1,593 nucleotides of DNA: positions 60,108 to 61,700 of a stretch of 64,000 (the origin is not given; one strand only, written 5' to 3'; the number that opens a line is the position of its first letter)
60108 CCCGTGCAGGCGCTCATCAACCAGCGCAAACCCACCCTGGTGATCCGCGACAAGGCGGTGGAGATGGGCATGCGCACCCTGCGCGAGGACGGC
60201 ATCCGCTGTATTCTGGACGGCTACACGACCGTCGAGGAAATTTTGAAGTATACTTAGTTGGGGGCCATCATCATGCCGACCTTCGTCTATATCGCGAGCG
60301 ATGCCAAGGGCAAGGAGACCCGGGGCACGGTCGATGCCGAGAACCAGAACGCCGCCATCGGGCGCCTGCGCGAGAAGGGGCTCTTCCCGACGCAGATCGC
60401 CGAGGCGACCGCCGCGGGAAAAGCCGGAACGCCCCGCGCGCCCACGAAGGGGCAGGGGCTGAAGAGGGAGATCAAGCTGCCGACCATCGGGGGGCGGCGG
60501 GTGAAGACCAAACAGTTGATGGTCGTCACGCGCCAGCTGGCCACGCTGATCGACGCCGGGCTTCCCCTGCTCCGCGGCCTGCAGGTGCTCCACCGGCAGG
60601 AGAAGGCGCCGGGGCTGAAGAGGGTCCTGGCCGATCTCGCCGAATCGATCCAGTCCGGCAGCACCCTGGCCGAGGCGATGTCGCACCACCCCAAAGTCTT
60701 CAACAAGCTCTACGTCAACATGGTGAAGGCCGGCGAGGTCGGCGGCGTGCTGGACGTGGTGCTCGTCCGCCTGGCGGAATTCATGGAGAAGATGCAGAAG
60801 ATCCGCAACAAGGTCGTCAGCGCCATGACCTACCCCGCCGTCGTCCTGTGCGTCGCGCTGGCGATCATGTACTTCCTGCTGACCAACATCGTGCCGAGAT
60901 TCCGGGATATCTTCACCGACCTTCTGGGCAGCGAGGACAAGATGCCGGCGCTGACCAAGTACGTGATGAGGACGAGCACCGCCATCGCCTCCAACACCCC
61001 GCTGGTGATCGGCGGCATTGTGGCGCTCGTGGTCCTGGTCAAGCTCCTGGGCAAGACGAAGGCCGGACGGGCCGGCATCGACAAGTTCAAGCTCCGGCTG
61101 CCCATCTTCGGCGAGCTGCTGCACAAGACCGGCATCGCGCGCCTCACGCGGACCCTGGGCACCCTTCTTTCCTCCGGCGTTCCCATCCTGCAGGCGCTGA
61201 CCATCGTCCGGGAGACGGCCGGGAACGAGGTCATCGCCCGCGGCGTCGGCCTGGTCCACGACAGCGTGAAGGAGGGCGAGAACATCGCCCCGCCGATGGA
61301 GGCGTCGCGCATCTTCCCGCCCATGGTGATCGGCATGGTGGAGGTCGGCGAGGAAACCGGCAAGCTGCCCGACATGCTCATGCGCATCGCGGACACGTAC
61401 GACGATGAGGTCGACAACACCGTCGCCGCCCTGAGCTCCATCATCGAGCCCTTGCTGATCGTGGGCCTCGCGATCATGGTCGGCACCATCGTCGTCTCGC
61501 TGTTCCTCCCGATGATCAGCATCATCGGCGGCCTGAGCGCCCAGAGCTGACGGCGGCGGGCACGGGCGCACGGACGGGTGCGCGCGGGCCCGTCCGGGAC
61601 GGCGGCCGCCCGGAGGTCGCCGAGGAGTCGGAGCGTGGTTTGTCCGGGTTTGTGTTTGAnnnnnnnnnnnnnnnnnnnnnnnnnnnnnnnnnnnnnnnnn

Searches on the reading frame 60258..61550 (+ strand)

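Call 68: search_protein_families(library=pfam, max_evalue=0.000001, proteins=[window:60258-61550:+])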
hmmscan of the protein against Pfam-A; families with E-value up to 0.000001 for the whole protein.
window:60258-61550:+ (430 aa): 1 family
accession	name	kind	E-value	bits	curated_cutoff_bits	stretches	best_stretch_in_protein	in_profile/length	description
PF00482.28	T2SSF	-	3.3e-60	202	25.2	2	91-213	2-125/125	Type II secretion system (T2SS), protein F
